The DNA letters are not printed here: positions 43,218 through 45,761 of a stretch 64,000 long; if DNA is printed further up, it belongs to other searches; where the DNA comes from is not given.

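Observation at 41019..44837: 1.28-kb 100%-identical block shared by the two pilin-like genes, with mosaic divergence downstream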

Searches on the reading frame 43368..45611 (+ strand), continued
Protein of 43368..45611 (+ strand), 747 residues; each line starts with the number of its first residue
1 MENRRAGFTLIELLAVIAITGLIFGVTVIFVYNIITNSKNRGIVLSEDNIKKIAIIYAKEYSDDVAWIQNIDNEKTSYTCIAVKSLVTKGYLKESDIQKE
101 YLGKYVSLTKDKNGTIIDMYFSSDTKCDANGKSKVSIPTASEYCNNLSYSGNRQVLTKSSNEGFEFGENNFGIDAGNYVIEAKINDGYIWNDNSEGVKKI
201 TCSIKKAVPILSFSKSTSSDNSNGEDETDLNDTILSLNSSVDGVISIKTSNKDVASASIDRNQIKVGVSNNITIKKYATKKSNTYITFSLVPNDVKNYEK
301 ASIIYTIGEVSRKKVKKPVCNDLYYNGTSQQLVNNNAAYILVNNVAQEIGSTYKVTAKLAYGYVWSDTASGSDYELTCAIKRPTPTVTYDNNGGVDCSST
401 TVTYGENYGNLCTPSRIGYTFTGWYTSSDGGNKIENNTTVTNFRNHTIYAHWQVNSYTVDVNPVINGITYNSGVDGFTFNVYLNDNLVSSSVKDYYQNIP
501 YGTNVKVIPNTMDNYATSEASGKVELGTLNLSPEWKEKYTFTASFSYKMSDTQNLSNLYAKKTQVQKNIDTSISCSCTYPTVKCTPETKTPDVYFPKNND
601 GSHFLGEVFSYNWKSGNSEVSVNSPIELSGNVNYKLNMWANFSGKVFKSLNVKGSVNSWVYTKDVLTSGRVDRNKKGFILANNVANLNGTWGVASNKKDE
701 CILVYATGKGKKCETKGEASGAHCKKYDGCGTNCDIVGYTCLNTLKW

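Call 23: find_encoding_contigs(protein=P0004, flank=10000, max_places=6)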
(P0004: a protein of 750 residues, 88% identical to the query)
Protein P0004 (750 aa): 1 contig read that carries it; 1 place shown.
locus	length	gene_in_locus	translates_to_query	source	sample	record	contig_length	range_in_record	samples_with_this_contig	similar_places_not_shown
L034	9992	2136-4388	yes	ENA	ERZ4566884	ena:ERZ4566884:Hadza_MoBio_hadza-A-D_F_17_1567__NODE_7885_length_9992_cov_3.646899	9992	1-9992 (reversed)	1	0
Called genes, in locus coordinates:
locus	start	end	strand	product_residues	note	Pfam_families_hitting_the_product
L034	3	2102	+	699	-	?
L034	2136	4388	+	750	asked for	PF07963:N_methyl (weak), PF09479:Flg_new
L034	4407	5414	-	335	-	PF01522:Polysacc_deac_1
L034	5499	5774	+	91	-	PF13192:Thioredoxin_3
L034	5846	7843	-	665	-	PF22745:Nlig-Ia, PF01653:DNA_ligase_aden, PF03120:OB_DNA_ligase, PF03119:DNA_ligase_ZBD, PF12826:HHH_2, PF14520:HHH_5, PF00533:BRCT, PF12738:PTCB-BRCT (weak)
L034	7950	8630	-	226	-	PF03009:GDPD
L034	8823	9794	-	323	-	PF14659:Phage_int_SAM_3, PF00589:Phage_integrase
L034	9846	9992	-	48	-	?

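Call 24: find_encoding_contigs(protein=P0010, flank=10000, max_places=6)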
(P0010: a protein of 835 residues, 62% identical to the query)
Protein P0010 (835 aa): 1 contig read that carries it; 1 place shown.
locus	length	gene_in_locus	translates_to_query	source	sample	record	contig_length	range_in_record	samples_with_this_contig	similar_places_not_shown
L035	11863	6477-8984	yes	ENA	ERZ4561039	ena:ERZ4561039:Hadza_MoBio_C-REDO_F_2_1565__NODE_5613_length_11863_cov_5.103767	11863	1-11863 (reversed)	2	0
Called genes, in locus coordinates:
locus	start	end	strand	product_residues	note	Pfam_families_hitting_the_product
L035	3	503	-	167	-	?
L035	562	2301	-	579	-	PF01183:Glyco_hydro_25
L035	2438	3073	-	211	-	PF01027:Bax1-I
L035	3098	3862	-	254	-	PF02557:VanY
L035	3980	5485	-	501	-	PF01676:Metalloenzyme, PF06415:iPGM_N, PF01663:Phosphodiest (weak)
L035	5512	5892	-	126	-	PF07963:N_methyl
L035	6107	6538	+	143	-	-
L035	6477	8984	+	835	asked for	PF07963:N_methyl (weak), PF09479:Flg_new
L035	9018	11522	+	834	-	PF07963:N_methyl (weak), PF09479:Flg_new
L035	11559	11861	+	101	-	?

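Call 25: find_encoding_contigs(protein=P0007, flank=10000, max_places=4)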
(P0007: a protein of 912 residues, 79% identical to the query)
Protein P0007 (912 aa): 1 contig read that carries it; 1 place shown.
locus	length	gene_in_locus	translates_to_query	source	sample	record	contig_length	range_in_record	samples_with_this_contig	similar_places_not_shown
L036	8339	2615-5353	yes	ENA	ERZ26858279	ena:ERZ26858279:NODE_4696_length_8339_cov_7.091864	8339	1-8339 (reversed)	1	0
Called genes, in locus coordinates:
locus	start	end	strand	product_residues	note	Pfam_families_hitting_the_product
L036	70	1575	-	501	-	PF01676:Metalloenzyme, PF06415:iPGM_N, PF01663:Phosphodiest (weak)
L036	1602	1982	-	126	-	PF07963:N_methyl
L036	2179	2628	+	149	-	-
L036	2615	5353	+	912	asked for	PF07963:N_methyl (weak), PF09479:Flg_new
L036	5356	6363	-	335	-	PF01522:Polysacc_deac_1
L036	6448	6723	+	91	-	PF13192:Thioredoxin_3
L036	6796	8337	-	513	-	?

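Call 26: find_encoding_contigs(protein=P0009, flank=10000, max_places=4)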
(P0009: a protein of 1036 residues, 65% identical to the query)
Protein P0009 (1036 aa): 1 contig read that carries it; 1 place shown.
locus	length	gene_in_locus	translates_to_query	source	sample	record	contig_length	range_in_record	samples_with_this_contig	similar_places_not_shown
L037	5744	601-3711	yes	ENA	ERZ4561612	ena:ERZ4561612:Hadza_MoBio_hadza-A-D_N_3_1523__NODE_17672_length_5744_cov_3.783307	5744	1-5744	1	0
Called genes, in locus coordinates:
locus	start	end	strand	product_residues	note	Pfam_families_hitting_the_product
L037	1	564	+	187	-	?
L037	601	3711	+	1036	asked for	PF07963:N_methyl (weak), PF09479:Flg_new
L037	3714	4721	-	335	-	PF01522:Polysacc_deac_1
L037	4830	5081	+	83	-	PF13192:Thioredoxin_3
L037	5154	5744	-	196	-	?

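Call 27: find_encoding_contigs(protein=P0011, flank=10000, max_places=4)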
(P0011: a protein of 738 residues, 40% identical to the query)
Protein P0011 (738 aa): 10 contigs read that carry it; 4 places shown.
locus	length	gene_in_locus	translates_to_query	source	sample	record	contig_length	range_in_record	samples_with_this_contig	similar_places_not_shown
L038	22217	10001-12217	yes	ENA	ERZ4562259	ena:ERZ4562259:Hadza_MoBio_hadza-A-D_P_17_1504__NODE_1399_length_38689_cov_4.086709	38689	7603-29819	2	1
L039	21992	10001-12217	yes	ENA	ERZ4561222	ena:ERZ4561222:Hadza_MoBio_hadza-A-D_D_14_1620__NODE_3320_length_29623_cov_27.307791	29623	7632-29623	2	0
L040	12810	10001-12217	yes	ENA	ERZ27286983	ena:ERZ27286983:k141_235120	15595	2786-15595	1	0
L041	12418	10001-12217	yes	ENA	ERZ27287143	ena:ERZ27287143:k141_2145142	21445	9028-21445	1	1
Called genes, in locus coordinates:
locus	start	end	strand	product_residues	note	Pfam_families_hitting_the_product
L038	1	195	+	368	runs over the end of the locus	-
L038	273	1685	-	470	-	PF00224:PK, PF02887:PK_C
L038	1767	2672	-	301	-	-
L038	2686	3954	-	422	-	-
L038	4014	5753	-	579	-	PF01183:Glyco_hydro_25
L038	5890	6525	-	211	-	PF01027:Bax1-I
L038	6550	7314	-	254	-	PF02557:VanY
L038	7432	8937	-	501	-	PF01676:Metalloenzyme, PF06415:iPGM_N, PF01663:Phosphodiest (weak)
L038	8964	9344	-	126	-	PF07963:N_methyl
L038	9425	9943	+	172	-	-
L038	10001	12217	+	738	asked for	PF07963:N_methyl (weak), PF09479:Flg_new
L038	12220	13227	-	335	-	PF01522:Polysacc_deac_1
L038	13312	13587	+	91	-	PF13192:Thioredoxin_3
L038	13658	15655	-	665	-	PF22745:Nlig-Ia, PF01653:DNA_ligase_aden, PF03120:OB_DNA_ligase, PF03119:DNA_ligase_ZBD, PF12826:HHH_2, PF14520:HHH_5, PF00533:BRCT, PF12738:PTCB-BRCT (weak)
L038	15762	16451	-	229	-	PF03009:GDPD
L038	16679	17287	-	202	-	-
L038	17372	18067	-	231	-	PF02475:TRM5-TYW2_MTfase (weak), PF05175:MTS, PF06325:PrmA, PF12847:Methyltransf_18, PF13489:Methyltransf_23 (weak), PF13847:Methyltransf_31, PF04816:TrmK, PF13649:Methyltransf_25, +1 more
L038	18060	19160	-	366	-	PF03979:Sigma70_r1_1, PF00140:Sigma70_r1_2, PF04542:Sigma70_r2, PF04539:Sigma70_r3, PF04545:Sigma70_r4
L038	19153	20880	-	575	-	PF01807:Zn_ribbon_DnaG, PF08275:DNAG_N, PF10410:DnaB_bind (faint), PF01751:Toprim, PF13155:Toprim_2, PF13662:Toprim_4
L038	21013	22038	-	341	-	PF02547:Queuosine_synth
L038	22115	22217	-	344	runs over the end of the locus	-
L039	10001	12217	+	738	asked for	PF07963:N_methyl (weak), PF09479:Flg_new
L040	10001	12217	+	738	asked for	PF07963:N_methyl (weak), PF09479:Flg_new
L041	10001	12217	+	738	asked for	PF07963:N_methyl (weak), PF09479:Flg_new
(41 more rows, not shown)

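Call 33: search_solved_structures(query=window:43368-45611:+, max_evalue=1)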
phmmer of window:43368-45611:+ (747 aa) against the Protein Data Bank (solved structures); distinct sequences matched with E-value up to 1: 8.
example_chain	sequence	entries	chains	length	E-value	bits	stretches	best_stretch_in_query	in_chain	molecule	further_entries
2y5p_A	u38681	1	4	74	8.1e-05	24.2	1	386-453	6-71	INTERNALIN B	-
1m9s_A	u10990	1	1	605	9.7e-05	23.9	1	384-474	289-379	Internalin B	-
7nms_A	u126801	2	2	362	0.00054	21.4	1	384-453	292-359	Internalin B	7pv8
2y5q_A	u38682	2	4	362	0.00067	21.1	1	384-453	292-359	INTERNALIN B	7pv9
9qr5_A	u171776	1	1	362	0.0016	19.9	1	384-453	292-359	Internalin B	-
9qr4_A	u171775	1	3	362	0.0031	18.9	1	386-453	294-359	Internalin B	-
7tgg_A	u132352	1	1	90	0.23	12.8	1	4-29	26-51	Geopilin domain 1 protein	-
9egp_A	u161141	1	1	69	0.4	11.9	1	4-28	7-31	Geopilin domain 1 protein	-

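Call 48: predict_structure(alignment_id=A1)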
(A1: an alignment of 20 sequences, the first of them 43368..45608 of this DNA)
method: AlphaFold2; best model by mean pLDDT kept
length: 747 residues; sequences in the alignment: 20
mean_pLDDT: 77.4   pTM: 0.42
mean pLDDT of the five models: 77.4, 75.4, 74.9, 70.7, 70.2
residues with pLDDT >= 90: 196; 70-90: 358; 50-70: 127; < 50: 66
segments of 3 or more residues with pLDDT < 50: 1-8, 21-45, 557-567, 646-656
pLDDT, mean of each block of 10 residues (from residue 1): 36 51 41 35 58 78 63 66 74 72 79 77 58 73 89 87 82 90 82 78 91 66 74 86 91 87 84 87 90 92 88 89 90 90 91 90 84 90 92 87 92 90 90 92 92 92 87 80 94 90 94 87 91 88 79 53 49 84 85 63 61 86 88 83 49 52 79 74 65 67 74 60 58 72 55
secondary structure, 60 per line:
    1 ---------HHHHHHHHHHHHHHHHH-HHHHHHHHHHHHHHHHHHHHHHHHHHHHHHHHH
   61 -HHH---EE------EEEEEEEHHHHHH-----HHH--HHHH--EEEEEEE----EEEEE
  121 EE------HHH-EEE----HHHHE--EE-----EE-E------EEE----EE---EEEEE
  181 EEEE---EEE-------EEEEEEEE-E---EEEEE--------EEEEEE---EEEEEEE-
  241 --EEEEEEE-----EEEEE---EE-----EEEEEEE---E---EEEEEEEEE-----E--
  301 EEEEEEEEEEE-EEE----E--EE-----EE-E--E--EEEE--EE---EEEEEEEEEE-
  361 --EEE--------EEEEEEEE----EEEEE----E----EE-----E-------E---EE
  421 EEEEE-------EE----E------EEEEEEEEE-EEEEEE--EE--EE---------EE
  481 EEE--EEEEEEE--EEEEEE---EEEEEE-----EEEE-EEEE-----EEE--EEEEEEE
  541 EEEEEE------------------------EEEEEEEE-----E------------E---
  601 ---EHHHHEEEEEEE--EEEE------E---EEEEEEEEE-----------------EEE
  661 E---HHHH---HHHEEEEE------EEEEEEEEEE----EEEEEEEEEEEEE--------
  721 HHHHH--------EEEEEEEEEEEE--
elements in order (helices of 4 or more, strands of 3 or more residues): H10-26 H28-60 E76-82 H83-88 H99-102 E105-111 E116-122 E133-135 H140-143 E164-166 E176-184 E188-190 E198-205 E211-215 E224-229 E233-239 E243-249 E255-259 E270-276 E284-292 E301-311 E313-315 E339-342 E350-359 E363-365 E374-381 E386-390 E419-425 E446-454 E456-461 E479-483 E486-492 E495-500 E504-509 E515-518 E520-523 E529-531 E534-546 E571-578 H605-608 E609-615 E618-621 E632-640 E658-661 H665-668 E675-679 E686-695 E700-712 H721-725 E734-745

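Call 52: fold_search(model_id=the predicted structure, library=pdb)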
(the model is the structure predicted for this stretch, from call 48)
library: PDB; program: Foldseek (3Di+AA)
matches with E <= 10: 1796; with E <= 0.001: 43
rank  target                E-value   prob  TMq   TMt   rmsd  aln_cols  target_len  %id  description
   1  5xyr                  1.0e-06  0.99  0.13  0.08  55.8       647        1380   10  Crystal structure of a serine protease from Streptococcus species (released 2018-08-08)
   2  7som_D                1.8e-06  0.91  0.13  0.07  62.2       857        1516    7  Ciliary C2 central pair apparatus isolated from Chlamydomonas reinhardtii (released 2022-04-13)
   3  7edd                  2.3e-06  0.98  0.13  0.08  59.5       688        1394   10  Crystal structure of a serine protease from Streptococcus pyogenes (released 2021-05-12)
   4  6vjb                  3.2e-06  0.96  0.12  0.08  59.5       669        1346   10  Crystal structure of a catalytically inactive CXC Chemokine-degrading protease SpyCEP from Streptococcus pyogenes (released 2020-04-15)
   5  8q6t_I                4.3e-06  0.85  0.11  0.09  32.8       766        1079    9  Helical reconstruction of the relaxed thick filament from FIB milled left ventricular mouse myofibrils (released 2023-11-01)
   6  9ijj_4I               5.6e-06  0.97  0.15  0.06  23.2       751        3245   10  In situ structure of the central apparatus in mouse sperm axoneme. (released 2025-06-04)
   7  3b43                  1.0e-05  0.97  0.12  0.15  22.2       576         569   10  I-band fragment I65-I70 from titin (released 2008-01-22)
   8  7r5k_10               1.9e-05  0.80  0.13  0.07  34.7       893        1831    9  Human nuclear pore complex (constricted) (released 2022-06-22)
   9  7yl4_A                3.4e-05  0.97  0.12  0.18  22.7       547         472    8  Cell surface protein YwfG protein (apo form) (released 2023-06-07)
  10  5ftx                  3.4e-05  0.69  0.11  0.12  51.2       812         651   12  Structure of surface layer protein SbsC, domains 4-9 (released 2017-02-22)
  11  4uic                  3.7e-05  1.00  0.13  0.13  18.2       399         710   12  Crystal structure of the S-layer protein rSbsC(31-844) (released 2016-04-13)
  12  1w8o_A                3.7e-05  0.99  0.11  0.14  36.9       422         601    8  Contribution of the Active Site Aspartic Acid to Catalysis in the Bacterial Neuraminidase from Micromonospora viridifa (released 2004-09-29)
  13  6hhu_A                3.9e-05  0.97  0.14  0.17  32.0       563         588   12  Structure of the Bacillus anthracis Sap S-layer assembly domain (released 2019-07-24)
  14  2ber                  4.4e-05  0.99  0.11  0.14  31.2       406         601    8  Y370G Active Site Mutant of the Sialidase from Micromonospora viridifaciens in complex with beta-Neu5Ac (sialic acid). (released 2005-04-04)
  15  4uid_A                4.6e-05  1.00  0.10  0.31  18.7       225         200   14  Crystal structure of the S-layer protein SbsC domains 4 and 5 (released 2016-04-13)
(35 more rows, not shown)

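Call 57: search_protein_families(library=pfam, proteins=[L003:3990-5042:+, L003:5121-6245:+, L003:6264-7289:+, L003:7749-9899:+, L003:9980-12193:+, L003:12302-12853:+, L003:12856-13896:+, L003:13901-14845:-, L003:14873-16096:+, L003:16101-16943:+], max_evalue=0.0001)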
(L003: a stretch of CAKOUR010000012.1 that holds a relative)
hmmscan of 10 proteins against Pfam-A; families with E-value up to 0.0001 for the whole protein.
L003:3990-5042:+ (350 aa): 2 families
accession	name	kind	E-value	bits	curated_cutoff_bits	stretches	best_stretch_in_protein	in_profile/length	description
PF01841.26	Transglut_core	-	2.2e-09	38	23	1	213-308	9-107/108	Transglutaminase-like superfamily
PF04473.18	DUF553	-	4e-08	33.3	20.5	1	207-312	4-116/140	Transglutaminase-like domain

L003:5121-6245:+ (374 aa): 0 families

L003:6264-7289:+ (341 aa): 4 families
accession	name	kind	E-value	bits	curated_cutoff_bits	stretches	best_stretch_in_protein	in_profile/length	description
PF00534.26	Glycos_transf_1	-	7.9e-22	78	26.4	1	150-314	2-171/172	Glycosyl transferases group 1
PF13439.12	Glyco_transf_4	-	1.7e-14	54.7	28.5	1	45-141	72-169/170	Glycosyltransferase Family 4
PF13692.12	Glyco_trans_1_4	-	4.2e-14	53.5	27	1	164-299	2-142/142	Glycosyl transferases group 1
PF13524.12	Glyco_trans_1_2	-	1e-05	26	25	1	180-310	4-127/144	Glycosyl transferase-like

L003:7749-9899:+ (716 aa): 4 families
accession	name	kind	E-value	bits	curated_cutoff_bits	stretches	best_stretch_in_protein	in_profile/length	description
PF01138.27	RNase_PH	-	5.7e-51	172.8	25.5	2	327-460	1-130/130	3' exoribonuclease family, domain 1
PF03725.20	RNase_PH_C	-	1.4e-24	86.2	20.8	2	146-210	1-67/67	3' exoribonuclease family, domain 2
PF03726.19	PNPase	-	7.3e-14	52.4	24.6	1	241-323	2-80/81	Polyribonucleotide nucleotidyltransferase, RNA binding domain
PF00575.29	S1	-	5.3e-13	49.6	22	1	633-704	2-74/74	S1 RNA binding domain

L003:9980-12193:+ (737 aa): 2 families
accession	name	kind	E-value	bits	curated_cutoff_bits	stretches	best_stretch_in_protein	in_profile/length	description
PF09479.16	Flg_new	-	1.4e-29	102.4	27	2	472-539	1-65/65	Listeria-Bacteroides repeat domain (List_Bact_rpt)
PF07963.17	N_methyl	-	8.2e-07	28.8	21.2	1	9-33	1-25/27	Prokaryotic N-terminal methylation motif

L003:12302-12853:+ (183 aa): 0 families

L003:12856-13896:+ (346 aa): 1 family
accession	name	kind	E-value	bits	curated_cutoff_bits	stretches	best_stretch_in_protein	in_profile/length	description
PF09992.14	NAGPA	-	7.7e-43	147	25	1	162-344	1-168/169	Phosphodiester glycosidase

L003:13901-14845:- (314 aa): 0 families

L003:14873-16096:+ (407 aa): 8 families
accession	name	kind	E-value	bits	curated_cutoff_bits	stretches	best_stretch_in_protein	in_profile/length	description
PF05958.17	tRNA_U5-meth_tr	-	3.1e-33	115.7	23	2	331-406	283-356/357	tRNA (Uracil-5-)-methyltransferase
PF13847.12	Methyltransf_31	-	1.7e-10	41.2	27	1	265-338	3-81/145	Methyltransferase domain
PF01938.26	TRAM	-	1.8e-10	41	21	1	9-58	7-59/61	TRAM domain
PF05175.20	MTS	-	1.5e-09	38.2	23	1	262-340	27-107/170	Methyltransferase small domain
PF03602.21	Cons_hypoth95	-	4.1e-09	36.8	24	1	254-342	32-124/182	Conserved hypothetical protein 95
PF13649.12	Methyltransf_25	-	3.4e-08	34.5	27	1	269-337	1-70/97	Methyltransferase domain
PF02475.24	TRM5-TYW2_MTfase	-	1.3e-07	32.1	28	1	264-341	35-114/164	TRM5/TYW2 methyltransferase domain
PF01135.25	PCMT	-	4.6e-06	27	20.3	1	227-337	34-148/210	Protein-L-isoaspartate(D-aspartate) O-methyltransferase (PCMT)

L003:16101-16943:+ (280 aa): 1 family
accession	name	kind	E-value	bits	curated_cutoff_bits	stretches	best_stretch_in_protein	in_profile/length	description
PF12706.13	Lactamase_B_2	-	3.8e-17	63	27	1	46-233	3-191/200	Beta-lactamase superfamily domain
